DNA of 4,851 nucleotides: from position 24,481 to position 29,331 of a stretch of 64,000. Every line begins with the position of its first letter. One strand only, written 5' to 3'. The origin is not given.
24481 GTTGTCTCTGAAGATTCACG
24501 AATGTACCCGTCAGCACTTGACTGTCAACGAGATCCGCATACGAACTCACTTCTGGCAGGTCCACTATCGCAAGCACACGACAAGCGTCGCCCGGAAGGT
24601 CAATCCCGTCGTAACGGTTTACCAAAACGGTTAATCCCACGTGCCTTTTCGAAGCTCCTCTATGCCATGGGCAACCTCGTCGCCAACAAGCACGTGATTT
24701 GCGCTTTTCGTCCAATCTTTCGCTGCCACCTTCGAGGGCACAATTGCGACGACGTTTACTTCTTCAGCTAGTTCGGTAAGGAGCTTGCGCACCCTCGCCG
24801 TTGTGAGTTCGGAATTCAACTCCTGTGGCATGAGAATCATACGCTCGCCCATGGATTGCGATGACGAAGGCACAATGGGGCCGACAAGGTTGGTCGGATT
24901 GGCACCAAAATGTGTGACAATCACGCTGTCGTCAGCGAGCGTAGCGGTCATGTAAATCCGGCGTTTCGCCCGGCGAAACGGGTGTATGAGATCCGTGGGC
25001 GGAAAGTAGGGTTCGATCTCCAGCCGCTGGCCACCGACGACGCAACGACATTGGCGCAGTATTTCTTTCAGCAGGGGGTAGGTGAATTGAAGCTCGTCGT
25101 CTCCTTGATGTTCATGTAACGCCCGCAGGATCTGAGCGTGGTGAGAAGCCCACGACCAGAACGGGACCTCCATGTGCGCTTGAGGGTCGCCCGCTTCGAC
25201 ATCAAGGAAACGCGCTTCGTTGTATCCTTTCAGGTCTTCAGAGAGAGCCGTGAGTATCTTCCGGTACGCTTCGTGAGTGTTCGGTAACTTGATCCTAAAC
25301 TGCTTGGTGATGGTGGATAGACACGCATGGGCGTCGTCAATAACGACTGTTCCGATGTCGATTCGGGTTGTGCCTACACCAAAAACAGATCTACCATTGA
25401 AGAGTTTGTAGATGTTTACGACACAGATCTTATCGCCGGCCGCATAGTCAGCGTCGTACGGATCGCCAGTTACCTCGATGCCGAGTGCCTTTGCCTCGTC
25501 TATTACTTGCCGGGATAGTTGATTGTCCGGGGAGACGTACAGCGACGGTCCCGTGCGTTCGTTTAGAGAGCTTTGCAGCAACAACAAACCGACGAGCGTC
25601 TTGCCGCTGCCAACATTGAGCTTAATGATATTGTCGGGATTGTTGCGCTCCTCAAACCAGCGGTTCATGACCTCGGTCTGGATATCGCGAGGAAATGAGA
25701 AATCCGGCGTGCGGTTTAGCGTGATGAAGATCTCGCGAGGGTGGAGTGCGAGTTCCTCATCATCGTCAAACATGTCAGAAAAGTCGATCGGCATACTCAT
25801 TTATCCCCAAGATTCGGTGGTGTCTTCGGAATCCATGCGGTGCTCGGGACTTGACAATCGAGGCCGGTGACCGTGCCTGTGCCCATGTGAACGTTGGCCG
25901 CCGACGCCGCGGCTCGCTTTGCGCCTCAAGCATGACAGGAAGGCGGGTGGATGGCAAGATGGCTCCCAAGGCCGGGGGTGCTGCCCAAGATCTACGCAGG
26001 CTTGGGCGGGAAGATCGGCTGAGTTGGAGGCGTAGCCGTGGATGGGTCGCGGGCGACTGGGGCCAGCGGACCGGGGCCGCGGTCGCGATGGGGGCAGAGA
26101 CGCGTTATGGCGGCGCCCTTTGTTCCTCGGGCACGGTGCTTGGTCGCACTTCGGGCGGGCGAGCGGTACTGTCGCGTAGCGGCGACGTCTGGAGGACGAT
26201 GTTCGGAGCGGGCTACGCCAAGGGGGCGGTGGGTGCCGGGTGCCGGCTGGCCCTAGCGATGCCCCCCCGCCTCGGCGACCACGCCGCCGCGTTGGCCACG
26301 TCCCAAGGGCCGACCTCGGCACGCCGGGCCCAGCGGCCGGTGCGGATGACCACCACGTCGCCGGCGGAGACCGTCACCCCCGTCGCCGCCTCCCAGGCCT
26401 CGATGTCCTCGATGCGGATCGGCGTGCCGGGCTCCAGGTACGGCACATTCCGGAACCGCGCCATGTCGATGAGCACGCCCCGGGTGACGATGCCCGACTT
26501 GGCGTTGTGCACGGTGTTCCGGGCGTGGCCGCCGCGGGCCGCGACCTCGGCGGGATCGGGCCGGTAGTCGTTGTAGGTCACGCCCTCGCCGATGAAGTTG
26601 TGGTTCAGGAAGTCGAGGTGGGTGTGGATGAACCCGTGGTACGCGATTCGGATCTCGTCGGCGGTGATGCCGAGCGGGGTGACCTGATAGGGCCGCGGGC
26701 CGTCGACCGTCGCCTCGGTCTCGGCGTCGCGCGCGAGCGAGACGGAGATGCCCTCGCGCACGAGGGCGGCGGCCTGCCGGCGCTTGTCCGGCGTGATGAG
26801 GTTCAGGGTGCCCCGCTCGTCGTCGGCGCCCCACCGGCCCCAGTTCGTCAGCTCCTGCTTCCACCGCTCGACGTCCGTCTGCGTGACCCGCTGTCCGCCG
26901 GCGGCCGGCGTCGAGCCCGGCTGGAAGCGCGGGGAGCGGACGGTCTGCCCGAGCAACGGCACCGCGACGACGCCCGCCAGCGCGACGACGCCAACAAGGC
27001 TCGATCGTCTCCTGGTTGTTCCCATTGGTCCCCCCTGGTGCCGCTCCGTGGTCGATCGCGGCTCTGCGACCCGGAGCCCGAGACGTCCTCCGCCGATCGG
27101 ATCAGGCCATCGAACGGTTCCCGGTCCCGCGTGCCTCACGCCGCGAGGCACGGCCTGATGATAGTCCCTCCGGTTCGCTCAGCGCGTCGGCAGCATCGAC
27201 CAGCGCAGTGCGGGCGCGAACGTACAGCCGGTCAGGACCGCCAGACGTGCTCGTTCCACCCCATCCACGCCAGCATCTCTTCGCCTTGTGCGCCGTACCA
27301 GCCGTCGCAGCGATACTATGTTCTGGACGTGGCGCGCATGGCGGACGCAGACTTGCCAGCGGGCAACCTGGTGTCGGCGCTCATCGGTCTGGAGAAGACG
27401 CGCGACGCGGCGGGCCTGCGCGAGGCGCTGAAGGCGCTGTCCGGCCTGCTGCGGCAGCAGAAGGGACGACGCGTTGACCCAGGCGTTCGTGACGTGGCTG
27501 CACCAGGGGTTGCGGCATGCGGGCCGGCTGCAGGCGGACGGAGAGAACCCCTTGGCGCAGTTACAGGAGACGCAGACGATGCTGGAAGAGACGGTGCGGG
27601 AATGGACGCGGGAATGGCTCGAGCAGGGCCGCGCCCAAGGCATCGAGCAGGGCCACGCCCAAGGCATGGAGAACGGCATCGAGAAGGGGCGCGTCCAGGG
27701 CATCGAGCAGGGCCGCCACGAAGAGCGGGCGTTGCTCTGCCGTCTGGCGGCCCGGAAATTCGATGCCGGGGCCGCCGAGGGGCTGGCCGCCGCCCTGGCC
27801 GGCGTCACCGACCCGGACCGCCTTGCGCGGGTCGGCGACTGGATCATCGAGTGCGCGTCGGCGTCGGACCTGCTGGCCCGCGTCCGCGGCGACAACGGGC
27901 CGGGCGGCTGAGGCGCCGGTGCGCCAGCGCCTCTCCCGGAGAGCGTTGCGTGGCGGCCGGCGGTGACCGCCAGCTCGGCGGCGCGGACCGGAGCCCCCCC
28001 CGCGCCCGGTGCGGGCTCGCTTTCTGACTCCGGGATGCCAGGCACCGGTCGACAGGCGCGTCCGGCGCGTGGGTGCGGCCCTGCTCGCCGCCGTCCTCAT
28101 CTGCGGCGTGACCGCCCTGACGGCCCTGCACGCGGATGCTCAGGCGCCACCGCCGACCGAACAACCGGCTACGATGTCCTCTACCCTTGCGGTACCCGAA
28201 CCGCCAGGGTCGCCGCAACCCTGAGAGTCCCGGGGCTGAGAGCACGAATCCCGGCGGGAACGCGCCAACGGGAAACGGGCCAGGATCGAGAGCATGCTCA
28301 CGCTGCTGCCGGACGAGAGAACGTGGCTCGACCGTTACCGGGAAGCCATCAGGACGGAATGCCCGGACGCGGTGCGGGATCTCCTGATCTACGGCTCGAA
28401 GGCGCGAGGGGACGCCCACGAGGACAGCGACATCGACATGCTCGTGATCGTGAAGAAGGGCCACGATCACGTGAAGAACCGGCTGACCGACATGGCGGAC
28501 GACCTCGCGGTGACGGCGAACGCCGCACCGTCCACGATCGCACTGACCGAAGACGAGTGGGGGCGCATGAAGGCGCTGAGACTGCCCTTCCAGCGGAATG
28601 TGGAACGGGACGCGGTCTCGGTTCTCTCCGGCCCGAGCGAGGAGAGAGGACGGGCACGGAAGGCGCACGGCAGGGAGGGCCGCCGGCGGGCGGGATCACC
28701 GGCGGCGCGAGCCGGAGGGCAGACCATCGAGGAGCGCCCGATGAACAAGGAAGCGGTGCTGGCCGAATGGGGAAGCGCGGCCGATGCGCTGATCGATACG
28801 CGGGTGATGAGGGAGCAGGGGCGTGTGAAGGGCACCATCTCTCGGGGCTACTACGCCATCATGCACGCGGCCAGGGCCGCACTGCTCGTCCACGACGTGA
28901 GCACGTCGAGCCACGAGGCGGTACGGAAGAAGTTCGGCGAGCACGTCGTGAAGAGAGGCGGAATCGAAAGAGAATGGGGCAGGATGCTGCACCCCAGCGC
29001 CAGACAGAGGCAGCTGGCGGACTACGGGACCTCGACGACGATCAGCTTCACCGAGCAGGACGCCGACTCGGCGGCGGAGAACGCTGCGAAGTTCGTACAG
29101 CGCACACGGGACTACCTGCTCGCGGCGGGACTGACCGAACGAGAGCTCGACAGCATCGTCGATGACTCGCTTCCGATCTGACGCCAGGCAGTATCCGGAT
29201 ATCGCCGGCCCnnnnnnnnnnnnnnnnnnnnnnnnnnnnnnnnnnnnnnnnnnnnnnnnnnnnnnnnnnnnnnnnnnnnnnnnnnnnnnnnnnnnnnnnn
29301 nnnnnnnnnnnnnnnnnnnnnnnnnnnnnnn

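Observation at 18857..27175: Cyclase gene split by a ~7.2 kb insert that itself carries an intact replacement copy plus defence genes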

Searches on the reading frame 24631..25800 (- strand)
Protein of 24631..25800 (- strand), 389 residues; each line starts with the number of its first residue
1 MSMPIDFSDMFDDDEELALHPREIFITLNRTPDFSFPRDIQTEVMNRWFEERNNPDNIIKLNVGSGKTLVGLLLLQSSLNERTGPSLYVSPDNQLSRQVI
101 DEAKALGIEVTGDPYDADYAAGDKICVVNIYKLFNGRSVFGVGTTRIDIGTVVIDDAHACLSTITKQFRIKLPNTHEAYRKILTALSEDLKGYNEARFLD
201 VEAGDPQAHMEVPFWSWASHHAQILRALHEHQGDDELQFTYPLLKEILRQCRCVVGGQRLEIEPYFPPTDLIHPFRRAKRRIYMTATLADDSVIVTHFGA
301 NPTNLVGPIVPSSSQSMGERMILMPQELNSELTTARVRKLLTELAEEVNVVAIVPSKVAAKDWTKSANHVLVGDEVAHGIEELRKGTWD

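Call 7: search_protein_families(library=pfam, proteins=[window:24631-25800:-], max_evalue=0.01)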
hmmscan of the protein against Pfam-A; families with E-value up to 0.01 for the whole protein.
window:24631-25800:- (389 aa): 2 families
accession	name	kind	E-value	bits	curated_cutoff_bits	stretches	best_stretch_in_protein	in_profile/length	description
PF00270.35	DEAD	-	3.8e-10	40.2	26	1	39-167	2-133/167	DEAD/DEAH box helicase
PF04851.21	ResIII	-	1e-08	35.7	22.5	1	37-186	4-150/164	Type III restriction enzyme, res subunit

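Call 8: search_protein_families(library=padloc, proteins=[window:24631-25800:-], max_evalue=0.01)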
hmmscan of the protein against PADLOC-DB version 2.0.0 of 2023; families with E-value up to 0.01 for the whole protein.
window:24631-25800:- (389 aa): 6 families
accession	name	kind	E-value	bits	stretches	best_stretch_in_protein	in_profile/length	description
PDLC04986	PDC-S28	-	2.7e-151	503.6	1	3-386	1-388/831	-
PDLC04987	PDC-S28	-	3.7e-62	208.8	1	3-384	1-384/846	-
PDLC02707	PbeA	-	5.2e-06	23.3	1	32-108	248-323/672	PbeA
PDLC03960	SngC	-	0.00058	16.7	1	38-95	26-81/720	-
PDLC03928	PsyrT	-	0.0019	14.6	0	63-169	46-162/689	-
PDLC02704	PbeA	-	0.0052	13.3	1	30-109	248-330/682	PbeA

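Call 19: find_encoding_contigs(protein=window:24631-25800:-, flank=10000, max_places=10)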
Protein window:24631-25800:- (389 aa): no gene with exactly this product is on record in the collection.

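Call 25: search_protein_families(library=ncbifam, proteins=[window:24631-25800:-], max_evalue=0.01)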
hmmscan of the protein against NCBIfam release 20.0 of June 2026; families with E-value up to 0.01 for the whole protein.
window:24631-25800:- (389 aa): 1 family
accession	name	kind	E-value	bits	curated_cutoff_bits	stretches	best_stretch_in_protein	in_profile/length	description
TIGR04095.1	dnd_restrict_1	equivalog_domain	0.00023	20.3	600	1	37-109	9-80/451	DNA phosphorothioation system restriction enzyme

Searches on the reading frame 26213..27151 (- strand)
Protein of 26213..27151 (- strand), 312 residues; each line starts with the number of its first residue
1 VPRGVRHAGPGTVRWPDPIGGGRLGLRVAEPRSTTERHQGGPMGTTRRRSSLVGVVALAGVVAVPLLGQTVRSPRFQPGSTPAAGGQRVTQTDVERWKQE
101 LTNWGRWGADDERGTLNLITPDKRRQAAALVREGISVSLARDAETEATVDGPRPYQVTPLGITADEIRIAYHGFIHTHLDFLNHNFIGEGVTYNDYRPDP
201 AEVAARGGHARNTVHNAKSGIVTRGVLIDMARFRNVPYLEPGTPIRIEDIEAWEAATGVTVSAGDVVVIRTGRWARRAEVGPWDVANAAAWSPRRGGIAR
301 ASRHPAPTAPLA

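Call 7: search_protein_families(library=pfam, proteins=[window:26213-27151:-], max_evalue=0.01)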
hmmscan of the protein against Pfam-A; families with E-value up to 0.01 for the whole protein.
window:26213-27151:- (312 aa): 1 family
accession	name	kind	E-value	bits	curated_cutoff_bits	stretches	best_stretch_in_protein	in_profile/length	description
PF04199.19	Cyclase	-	1.1e-10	42.3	23.1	1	175-283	28-107/142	Putative cyclase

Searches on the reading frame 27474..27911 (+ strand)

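Call 7: search_protein_families(library=pfam, proteins=[window:27474-27911:+], max_evalue=0.01)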
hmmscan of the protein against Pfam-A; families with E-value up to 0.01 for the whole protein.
window:27474-27911:+ (145 aa): 0 families

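Call 25: search_protein_families(library=ncbifam, proteins=[window:27474-27911:+], max_evalue=0.01)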
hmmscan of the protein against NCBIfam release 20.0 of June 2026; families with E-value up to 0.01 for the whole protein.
window:27474-27911:+ (145 aa): 4 families
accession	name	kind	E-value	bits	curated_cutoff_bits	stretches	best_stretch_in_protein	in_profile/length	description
NF009925.1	PRK13386.1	equivalog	8.3e-08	31.8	192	1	26-84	17-74/228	flagellar assembly protein FliH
NF004270.2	PRK05687.2-1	equivalog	8.8e-08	32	180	1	29-93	34-99/223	flagellar assembly protein FliH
NF004267.1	PRK05687.1-3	equivalog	1e-07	31.4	293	1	23-83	42-106/266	flagellar assembly protein FliH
NF004266.1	PRK05687.1-1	equivalog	1.5e-06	27.8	260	1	28-89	37-98/230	flagellar assembly protein FliH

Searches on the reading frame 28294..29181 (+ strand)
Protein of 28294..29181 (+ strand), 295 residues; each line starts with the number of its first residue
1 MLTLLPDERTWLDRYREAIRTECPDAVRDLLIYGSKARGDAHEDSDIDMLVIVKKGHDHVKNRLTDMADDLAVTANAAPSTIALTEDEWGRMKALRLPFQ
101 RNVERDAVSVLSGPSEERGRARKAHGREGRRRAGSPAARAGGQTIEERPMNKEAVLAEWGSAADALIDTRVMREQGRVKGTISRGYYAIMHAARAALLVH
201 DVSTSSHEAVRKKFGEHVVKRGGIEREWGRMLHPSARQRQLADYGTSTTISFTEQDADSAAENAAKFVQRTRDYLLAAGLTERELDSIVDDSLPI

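Call 13: search_protein_families(library=pfam, proteins=[window:28294-29181:+], max_evalue=0.05)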
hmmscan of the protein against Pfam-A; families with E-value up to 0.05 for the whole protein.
window:28294-29181:+ (295 aa): 4 families
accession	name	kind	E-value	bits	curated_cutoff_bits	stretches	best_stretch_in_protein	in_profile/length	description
PF05168.19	HEPN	-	1.9e-08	34.9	22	1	162-271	8-114/117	HEPN domain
PF01909.29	NTP_transf_2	-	9e-08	32.8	21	1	13-61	2-48/93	Nucleotidyltransferase domain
PF18765.7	Polbeta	-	1e-06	29.2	26.9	1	27-72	13-56/93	Polymerase beta, Nucleotidyltransferase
PF03445.19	DUF294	-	0.0082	16.5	21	0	29-70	51-93/138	Putative nucleotidyltransferase DUF294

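Call 52: search_protein_families(library=padloc, proteins=[window:28294-29181:+], max_evalue=0.01)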
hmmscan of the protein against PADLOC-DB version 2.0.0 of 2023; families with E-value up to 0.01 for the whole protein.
window:28294-29181:+ (295 aa): 8 families
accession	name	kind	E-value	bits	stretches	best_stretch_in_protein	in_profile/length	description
PDLC04903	PDC-S09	-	1.2e-15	55.8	1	12-108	11-106/108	-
PDLC04907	PDC-S09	-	8e-12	43.3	1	14-109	16-113/114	-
PDLC04902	PDC-S09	-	4.8e-10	37.6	1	15-72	8-65/97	-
PDLC04368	PDC-M05A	-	5.6e-09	34.1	1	25-117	105-194/201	-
PDLC04904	PDC-S09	-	2.9e-08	31.9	1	26-71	24-67/104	-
PDLC04906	PDC-S09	-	1.6e-06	26.4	1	27-62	24-59/98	-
PDLC04905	PDC-S09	-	2.4e-05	22.6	1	17-71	10-66/101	-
PDLC04369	PDC-M05A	-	0.00012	19.8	1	17-76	93-153/201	-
